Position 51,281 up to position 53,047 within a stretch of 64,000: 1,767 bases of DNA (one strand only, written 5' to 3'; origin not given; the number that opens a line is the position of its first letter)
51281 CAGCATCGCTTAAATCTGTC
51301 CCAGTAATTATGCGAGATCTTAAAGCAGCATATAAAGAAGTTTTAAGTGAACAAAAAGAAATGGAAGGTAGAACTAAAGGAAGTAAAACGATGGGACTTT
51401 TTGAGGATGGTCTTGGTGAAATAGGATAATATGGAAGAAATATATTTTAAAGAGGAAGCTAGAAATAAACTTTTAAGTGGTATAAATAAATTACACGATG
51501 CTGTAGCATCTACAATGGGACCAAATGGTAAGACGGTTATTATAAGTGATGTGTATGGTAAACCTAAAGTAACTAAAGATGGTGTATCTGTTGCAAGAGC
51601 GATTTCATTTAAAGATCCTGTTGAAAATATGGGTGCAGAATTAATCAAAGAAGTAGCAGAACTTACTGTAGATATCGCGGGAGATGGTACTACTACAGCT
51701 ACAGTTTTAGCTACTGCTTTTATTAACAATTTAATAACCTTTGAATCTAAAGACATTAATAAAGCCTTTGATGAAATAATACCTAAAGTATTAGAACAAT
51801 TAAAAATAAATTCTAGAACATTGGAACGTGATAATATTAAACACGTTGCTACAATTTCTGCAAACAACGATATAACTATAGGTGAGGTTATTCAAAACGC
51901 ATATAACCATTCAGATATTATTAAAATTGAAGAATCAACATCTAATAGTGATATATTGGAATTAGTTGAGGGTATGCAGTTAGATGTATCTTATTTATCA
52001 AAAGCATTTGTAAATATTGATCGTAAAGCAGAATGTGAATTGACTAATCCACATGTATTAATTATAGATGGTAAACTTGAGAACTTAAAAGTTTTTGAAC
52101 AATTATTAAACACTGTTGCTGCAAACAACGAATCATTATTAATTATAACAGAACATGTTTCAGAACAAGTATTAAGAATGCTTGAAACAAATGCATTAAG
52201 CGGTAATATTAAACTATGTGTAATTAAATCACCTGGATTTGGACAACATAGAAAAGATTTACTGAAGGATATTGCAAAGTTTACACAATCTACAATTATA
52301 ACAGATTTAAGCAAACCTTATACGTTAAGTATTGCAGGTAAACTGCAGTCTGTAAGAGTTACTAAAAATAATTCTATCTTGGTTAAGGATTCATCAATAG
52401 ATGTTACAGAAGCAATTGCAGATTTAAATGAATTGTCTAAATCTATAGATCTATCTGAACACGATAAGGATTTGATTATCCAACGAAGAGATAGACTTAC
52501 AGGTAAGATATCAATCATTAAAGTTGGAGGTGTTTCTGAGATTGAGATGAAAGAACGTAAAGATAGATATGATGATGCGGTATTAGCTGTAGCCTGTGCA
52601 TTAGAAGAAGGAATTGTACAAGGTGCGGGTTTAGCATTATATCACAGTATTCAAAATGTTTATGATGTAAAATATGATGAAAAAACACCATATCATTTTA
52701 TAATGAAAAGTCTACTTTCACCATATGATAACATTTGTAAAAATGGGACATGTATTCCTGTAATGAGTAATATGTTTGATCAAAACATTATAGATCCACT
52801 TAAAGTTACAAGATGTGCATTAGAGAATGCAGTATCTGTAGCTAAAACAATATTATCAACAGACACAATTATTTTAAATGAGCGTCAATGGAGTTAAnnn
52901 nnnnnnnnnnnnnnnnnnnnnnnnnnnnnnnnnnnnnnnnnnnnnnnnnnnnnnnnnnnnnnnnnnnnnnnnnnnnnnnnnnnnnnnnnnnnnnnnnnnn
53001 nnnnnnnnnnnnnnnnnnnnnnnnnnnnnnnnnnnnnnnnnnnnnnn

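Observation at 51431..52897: Phage-encoded GroEL-like chaperonin immediately upstream of terminase and portal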

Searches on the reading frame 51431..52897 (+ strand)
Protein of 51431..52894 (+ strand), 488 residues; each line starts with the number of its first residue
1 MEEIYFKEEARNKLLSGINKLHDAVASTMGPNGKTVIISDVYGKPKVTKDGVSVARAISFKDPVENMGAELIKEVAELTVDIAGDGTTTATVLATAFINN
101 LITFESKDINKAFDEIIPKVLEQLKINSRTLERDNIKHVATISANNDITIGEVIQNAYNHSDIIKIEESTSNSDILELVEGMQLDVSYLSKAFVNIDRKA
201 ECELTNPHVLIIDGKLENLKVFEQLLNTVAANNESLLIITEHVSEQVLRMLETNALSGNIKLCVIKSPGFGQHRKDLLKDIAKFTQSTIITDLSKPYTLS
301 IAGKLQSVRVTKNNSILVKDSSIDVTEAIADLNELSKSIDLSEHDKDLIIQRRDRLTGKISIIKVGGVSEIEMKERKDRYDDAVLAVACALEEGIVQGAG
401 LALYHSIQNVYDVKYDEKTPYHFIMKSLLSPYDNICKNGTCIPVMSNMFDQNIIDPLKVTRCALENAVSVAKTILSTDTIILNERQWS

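Call 3: search_protein_families(library=pfam, proteins=[window:51431-52894:+], max_evalue=0.01)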
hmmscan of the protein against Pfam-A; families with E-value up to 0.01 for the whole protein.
window:51431-52894:+ (488 aa): 2 families
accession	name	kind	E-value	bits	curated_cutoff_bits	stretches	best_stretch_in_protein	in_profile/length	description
PF00118.29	Cpn60_TCP1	-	4.9e-46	157.9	34.3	2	21-438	1-418/490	TCP-1/cpn60 chaperonin family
PF03147.19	FDX-ACB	-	0.0021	18.9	31.1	0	19-80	21-82/94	Ferredoxin-fold anticodon binding domain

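Call 4: search_protein_families(library=phrogs, proteins=[window:51431-52894:+], max_evalue=0.001)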
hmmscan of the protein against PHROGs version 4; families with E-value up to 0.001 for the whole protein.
window:51431-52894:+ (488 aa): 1 family
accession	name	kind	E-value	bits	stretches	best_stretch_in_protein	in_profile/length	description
phrog_5725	-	other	1.5e-122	410.9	1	3-486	6-536/540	chaperonin groEL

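Call 6: search_solved_structures(query=window:51431-52894:+, max_evalue=0.001, show_alignments=2)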
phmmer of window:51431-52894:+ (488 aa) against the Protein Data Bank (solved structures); distinct sequences matched with E-value up to 0.001: 140 (the best 60 are shown).
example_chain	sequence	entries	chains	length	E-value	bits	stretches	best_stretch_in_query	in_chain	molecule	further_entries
9rwr_A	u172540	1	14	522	1.5e-98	333.6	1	3-439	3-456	Ancestral Fibrobacteres-Chlorobi-Bacteroidetes Group Chaperonin (AFCB)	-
8wuw_A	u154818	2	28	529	2.8e-93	316.2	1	3-437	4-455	Chaperonin GroEL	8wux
8wu4_A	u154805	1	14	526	3.7e-89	302.6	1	2-481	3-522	Chaperonin GroEL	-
8wuc_A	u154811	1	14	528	3.7e-89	302.6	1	2-406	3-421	Chaperonin GroEL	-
5da8_A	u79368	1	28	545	7.5e-87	295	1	3-438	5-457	60 kDa chaperonin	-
1iok_A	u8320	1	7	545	3.4e-86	292.9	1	2-438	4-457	CHAPERONIN 60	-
9mmz_A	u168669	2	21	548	2.7e-85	289.9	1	3-438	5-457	Chaperonin GroEL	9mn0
2eu1_A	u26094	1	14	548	6.3e-85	288.7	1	3-415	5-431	GROEL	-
2yey_A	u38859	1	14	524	7.5e-85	288.4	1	3-418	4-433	60 KDA CHAPERONIN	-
4wsc_A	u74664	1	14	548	7.8e-85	288.4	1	3-415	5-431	60 kDa chaperonin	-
5opx_A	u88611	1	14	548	9.4e-85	288.1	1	3-415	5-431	60 kDa chaperonin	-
5opw_A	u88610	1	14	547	9.5e-85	288.1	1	3-415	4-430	60 kDa chaperonin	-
3c9v_A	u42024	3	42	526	9.6e-85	288.1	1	3-415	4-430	60 kDa chaperonin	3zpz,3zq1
4pkn_G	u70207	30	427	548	1.1e-84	287.9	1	3-415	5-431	60 kDa chaperonin | Chaperonin GroEL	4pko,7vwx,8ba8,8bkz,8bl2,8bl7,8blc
1aon_A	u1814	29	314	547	1.1e-84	287.9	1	3-415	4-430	GROEL | groEL protein | 60 kDa chaperonin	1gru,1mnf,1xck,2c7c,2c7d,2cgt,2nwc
4ki8_A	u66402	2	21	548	5e-84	285.7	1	3-415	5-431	GroEL protein | 60 kDa chaperonin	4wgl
6tmt_A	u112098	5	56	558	3.8e-34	121.3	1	11-409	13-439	Putative GroEL-like chaperonine protein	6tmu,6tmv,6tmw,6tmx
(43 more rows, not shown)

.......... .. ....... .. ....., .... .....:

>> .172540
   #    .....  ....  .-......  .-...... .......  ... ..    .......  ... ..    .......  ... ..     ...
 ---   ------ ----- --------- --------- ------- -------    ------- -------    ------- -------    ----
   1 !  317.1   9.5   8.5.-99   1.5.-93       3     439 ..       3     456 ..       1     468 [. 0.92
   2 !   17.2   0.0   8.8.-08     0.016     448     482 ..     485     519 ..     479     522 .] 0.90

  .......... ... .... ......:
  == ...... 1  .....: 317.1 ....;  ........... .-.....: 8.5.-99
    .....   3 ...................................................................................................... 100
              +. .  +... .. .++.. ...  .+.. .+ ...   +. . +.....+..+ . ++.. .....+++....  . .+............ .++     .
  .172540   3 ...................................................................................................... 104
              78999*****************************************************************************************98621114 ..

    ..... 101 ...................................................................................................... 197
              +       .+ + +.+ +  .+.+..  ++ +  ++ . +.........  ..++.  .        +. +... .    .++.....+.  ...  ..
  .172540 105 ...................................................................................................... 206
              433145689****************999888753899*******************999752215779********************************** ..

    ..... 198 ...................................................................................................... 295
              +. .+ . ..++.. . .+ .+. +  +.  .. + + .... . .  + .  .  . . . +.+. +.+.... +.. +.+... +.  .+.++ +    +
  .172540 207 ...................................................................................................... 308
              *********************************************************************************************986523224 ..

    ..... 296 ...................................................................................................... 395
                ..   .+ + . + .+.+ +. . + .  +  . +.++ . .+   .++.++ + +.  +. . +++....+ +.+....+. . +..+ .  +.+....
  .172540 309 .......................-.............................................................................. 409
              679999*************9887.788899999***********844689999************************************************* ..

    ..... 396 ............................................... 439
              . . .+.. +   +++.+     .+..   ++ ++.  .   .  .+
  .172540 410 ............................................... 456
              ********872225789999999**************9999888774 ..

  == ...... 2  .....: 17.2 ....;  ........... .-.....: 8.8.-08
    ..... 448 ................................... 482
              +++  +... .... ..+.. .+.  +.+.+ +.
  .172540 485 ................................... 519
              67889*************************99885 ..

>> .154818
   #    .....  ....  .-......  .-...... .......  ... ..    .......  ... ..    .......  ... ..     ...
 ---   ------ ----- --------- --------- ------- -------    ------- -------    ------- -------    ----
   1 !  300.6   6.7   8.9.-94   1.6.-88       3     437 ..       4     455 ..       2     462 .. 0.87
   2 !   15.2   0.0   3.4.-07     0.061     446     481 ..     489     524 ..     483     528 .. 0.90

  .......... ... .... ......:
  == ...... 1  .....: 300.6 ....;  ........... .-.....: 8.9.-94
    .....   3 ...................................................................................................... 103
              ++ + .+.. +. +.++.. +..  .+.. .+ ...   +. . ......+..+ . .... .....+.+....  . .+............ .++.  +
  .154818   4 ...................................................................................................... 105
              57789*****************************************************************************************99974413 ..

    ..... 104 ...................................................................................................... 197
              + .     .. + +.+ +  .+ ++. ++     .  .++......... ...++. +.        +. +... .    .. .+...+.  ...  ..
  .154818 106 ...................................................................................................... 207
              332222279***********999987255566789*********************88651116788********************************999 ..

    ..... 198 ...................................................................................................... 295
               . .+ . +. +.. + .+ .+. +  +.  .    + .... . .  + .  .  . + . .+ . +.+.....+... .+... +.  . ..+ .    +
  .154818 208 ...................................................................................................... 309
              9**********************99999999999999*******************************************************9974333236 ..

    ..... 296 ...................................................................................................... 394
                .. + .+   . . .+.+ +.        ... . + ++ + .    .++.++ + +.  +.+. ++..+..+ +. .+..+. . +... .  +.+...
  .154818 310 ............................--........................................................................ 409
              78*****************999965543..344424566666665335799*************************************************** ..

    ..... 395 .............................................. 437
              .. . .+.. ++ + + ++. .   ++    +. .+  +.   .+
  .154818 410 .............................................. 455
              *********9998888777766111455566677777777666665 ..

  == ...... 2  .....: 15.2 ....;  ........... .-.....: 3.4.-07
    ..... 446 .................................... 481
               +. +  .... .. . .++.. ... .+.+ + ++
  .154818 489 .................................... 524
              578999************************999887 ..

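Call 11: find_homologous_proteins(query=window:51431-52894:+, max_evalue=1e-20)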
Query window:51431-52894:+ (488 aa): 7986 proteins with E <= 1e-20 among 8000 candidates; the best 120 are listed.
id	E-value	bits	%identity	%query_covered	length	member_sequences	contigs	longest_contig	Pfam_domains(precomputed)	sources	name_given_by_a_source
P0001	0.0e+0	1045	100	100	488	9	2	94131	PF00118.30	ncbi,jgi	-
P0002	1.9e-283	958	90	100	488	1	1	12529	PF00118.30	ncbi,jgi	jgi:chaperonin GroEL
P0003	5.9e-257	871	84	100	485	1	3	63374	PF00118.30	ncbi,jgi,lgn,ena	jgi:chaperonin GroEL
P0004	6.3e-254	861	84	100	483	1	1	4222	PF00118.30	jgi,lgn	-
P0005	6.6e-213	725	68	100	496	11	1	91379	PF00118.30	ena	-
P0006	7.3e-209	712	68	100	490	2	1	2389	PF00118.30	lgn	-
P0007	2.2e-202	691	66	100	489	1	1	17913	PF00118.30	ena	-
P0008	2.3e-201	687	66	99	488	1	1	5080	PF00118.30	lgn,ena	-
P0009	2.0e-195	668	66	100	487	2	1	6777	PF00118.30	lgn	-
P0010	6.6e-195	666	65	100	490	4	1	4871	PF00118.30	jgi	-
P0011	1.4e-193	662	64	100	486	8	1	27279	PF00118.30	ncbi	-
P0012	4.0e-192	657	64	100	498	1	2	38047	PF00118.30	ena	-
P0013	2.6e-190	651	65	100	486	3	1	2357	PF00118.30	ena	-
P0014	2.8e-189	647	63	100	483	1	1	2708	PF00118.30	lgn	-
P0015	3.6e-189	647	65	100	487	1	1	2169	PF00118.30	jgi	-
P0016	4.1e-189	647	64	100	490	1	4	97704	PF00118.30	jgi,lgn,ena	-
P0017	5.8e-189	646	63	100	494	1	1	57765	PF00118.30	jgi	-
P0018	6.2e-189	646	64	100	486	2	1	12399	PF00118.30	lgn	-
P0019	1.6e-188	645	63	100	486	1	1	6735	PF00118.30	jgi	-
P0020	1.7e-188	645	62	100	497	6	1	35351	PF00118.30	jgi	-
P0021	1.8e-188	645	64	100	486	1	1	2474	PF00118.30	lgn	-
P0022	4.3e-188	644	63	100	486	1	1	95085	PF00118.30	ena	-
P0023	6.9e-188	643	63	100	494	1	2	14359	PF00118.30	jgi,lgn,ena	jgi:chaperonin GroEL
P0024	7.7e-188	643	63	100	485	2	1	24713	PF00118.30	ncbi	-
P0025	7.9e-188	643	63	100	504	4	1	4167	PF00118.30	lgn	-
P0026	6.0e-187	640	63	100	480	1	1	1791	PF00118.30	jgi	jgi:chaperonin GroEL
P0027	8.2e-187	639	61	100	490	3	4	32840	PF00118.30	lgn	-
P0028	1.5e-186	639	63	100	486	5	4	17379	PF00118.30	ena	-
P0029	1.6e-186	638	64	100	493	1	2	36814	PF00118.30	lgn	-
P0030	9.6e-186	636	63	100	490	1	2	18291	PF00118.30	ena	-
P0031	1.2e-185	636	63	100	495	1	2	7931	PF00118.30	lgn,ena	-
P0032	2.9e-185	634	62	100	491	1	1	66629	PF00118.30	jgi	-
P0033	8.9e-185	633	62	100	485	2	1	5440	PF00118.30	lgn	-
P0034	1.5e-183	629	63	100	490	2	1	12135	PF00118.30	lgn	-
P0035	2.6e-183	628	62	100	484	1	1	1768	PF00118.30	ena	-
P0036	3.7e-183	627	62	100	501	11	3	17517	PF00118.30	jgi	-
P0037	3.9e-183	627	61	100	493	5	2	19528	PF00118.30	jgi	-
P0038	6.1e-183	627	63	100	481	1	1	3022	PF00118.30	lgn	-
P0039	6.6e-183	626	63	100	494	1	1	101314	PF00118.30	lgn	-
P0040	7.2e-183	626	63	100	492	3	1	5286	PF00118.30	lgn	-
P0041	2.6e-182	624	62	100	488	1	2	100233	PF00118.30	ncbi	-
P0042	6.1e-182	623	63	100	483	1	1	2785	PF00118.30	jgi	-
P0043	6.1e-182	623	61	100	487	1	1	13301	PF00118.30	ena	-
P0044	1.1e-181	622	63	100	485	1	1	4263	PF00118.30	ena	-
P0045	6.7e-181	620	62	100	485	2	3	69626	PF00118.30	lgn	-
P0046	1.1e-180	619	62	100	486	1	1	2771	PF00118.30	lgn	-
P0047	1.6e-180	619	63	100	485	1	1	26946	PF00118.30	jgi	-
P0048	1.8e-180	618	63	100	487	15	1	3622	PF00118.30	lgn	-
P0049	5.1e-180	617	62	100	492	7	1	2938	PF00118.30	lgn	-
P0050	6.2e-180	617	62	100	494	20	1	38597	PF00118.30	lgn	-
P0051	7.1e-180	616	62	100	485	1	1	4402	PF00118.30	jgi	-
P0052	8.0e-180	616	62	100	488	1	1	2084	PF00118.30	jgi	-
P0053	1.1e-179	616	62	99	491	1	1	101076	PF00118.30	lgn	-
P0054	1.4e-179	615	63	100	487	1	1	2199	PF00118.30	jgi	jgi:chaperonin GroEL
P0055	2.1e-179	615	63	100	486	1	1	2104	PF00118.30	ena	-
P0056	4.4e-179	614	63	100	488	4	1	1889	PF00118.30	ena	-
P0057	5.6e-179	614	63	100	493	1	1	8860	PF00118.30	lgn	-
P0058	7.7e-179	613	61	100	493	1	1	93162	PF00118.30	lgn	-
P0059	8.1e-179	613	61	100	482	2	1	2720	PF00118.30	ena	-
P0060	9.6e-179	613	61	100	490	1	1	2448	PF00118.30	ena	-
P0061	1.0e-178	613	61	100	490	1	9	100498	PF00118.30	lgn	-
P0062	1.5e-178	612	62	100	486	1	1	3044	PF00118.30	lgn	-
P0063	1.6e-178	612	62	100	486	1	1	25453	PF00118.30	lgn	-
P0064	3.0e-178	611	62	100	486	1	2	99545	PF00118.30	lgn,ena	-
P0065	3.1e-178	611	61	100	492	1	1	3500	PF00118.30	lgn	-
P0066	4.5e-178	611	60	100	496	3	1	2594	PF00118.30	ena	-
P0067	5.7e-178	610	62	100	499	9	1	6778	PF00118.30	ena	-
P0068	7.1e-178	610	62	100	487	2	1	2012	PF00118.30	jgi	-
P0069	1.2e-177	609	61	100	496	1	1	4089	PF00118.30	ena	-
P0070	1.3e-177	609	61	100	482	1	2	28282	PF00118.30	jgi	-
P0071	1.5e-177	609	61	100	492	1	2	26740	PF00118.30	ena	-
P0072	1.6e-177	609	60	100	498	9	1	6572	PF00118.30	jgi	jgi:chaperonin GroEL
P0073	2.0e-177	608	63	100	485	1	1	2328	PF00118.30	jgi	-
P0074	2.0e-177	608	62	100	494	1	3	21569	PF00118.30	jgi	jgi:chaperonin GroEL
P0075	2.7e-177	608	61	100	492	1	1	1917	PF00118.30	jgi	jgi:chaperonin GroEL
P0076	3.0e-177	608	61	100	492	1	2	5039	PF00118.30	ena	-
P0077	3.4e-177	608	59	100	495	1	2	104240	PF00118.30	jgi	jgi:chaperonin GroEL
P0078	3.8e-177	608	62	100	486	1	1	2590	PF00118.30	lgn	-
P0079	4.9e-177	607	61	100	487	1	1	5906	PF00118.30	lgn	-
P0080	4.9e-177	607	63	100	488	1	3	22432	PF00118.30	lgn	-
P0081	5.2e-177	607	62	99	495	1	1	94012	PF00118.30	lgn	-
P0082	8.6e-177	606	60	100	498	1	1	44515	PF00118.30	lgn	-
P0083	8.8e-177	606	61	100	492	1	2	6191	PF00118.30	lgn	-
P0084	8.9e-177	606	62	100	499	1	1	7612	PF00118.30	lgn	-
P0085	1.8e-176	605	61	99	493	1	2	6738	PF00118.30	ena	-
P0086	1.8e-176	605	60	100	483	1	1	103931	PF00118.30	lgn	-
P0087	3.0e-176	605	60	100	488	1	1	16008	PF00118.30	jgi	-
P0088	4.1e-176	604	61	100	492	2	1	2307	PF00118.30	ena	-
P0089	4.6e-176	604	60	100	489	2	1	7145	PF00118.30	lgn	-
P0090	7.2e-176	603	61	99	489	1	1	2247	PF00118.30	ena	-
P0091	8.4e-176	603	61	100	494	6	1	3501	PF00118.30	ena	-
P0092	9.5e-176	603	61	100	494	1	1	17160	PF00118.30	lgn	-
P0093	9.5e-176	603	62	100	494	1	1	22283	PF00118.30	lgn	-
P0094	1.0e-175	603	61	100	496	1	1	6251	PF00118.30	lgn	-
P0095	1.5e-175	602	60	100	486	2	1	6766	PF00118.30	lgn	-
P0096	1.6e-175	602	61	100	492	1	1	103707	PF00118.30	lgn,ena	-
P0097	2.0e-175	602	61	100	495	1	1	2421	PF00118.30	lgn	-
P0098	2.3e-175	602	60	100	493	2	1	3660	PF00118.30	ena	-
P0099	2.4e-175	602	60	100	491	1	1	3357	PF00118.30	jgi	-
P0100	2.5e-175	602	61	100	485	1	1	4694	PF00118.30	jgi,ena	-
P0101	4.8e-175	601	61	100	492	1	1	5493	PF00118.30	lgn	-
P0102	5.2e-175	600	61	100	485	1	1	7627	PF00118.30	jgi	jgi:chaperonin GroEL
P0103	5.3e-175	600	62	100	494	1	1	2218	PF00118.30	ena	-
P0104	5.8e-175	600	60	100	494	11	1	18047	PF00118.30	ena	-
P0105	6.6e-175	600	61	100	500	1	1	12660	PF00118.30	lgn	-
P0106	7.6e-175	600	60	100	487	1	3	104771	PF00118.30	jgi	jgi:chaperonin GroEL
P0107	8.9e-175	600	61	100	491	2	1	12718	PF00118.30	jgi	jgi:chaperonin GroEL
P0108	9.0e-175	600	61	99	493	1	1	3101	PF00118.30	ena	-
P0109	1.6e-174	599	59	100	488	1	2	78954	PF00118.30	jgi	jgi:chaperonin GroEL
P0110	1.8e-174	599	61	100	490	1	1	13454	PF00118.30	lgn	-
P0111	2.1e-174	598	61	100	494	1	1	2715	PF00118.30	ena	-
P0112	2.1e-174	598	61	100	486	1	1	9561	PF00118.30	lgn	-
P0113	4.8e-174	597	60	100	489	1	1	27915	PF00118.30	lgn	-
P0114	6.6e-174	597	61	100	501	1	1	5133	PF00118.30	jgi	-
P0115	7.6e-174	597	59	100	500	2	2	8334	PF00118.30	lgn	-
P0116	8.3e-174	596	59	100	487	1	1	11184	PF00118.30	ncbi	-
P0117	9.5e-174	596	60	100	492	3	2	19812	PF00118.30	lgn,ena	-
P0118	9.8e-174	596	61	100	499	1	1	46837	PF00118.30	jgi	jgi:chaperonin GroEL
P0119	9.9e-174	596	60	100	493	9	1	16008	PF00118.30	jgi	-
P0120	1.2e-173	596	61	100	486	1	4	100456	PF00118.30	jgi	jgi:chaperonin GroEL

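Call 20: find_related_loci(query=window:51431-52894:+, collection=viral_contigs, flank=10000)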
Query window:51431-52894:+ (488 aa) in viral_contigs; peptide patterns used: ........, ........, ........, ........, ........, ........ (x = any residue, [..] = any of these).
60 stretches matched a pattern; 47 encode a relative of the query (tblastn E <= 1e-3); 46 distinct loci.
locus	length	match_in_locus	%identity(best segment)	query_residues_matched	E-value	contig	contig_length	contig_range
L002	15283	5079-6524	85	1-488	0e+0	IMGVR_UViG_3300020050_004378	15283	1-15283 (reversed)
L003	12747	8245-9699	84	1-488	0e+0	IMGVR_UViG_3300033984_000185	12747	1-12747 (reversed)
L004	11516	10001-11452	64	2-488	0e+0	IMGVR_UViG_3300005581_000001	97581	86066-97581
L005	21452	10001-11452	64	2-488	0e+0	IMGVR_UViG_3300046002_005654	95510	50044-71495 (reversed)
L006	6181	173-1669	62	2-488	0e+0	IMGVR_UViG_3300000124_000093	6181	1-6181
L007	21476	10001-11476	63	1-488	0e+0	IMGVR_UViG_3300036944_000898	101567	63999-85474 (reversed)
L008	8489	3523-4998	62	1-488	0e+0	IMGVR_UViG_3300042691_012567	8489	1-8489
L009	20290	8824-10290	62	2-488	0e+0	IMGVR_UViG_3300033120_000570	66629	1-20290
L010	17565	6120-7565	61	1-487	0e+0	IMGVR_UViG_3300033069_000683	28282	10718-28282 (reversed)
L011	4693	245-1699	61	1-488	0e+0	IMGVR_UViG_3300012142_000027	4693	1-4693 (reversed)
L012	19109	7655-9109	63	1-488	0e+0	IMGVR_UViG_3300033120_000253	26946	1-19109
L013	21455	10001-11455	60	1-488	0e+0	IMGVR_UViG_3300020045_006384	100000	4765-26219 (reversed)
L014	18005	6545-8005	60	1-488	0e+0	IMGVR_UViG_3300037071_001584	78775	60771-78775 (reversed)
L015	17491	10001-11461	60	1-488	0e+0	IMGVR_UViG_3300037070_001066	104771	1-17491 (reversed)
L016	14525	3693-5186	59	1-488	0e+0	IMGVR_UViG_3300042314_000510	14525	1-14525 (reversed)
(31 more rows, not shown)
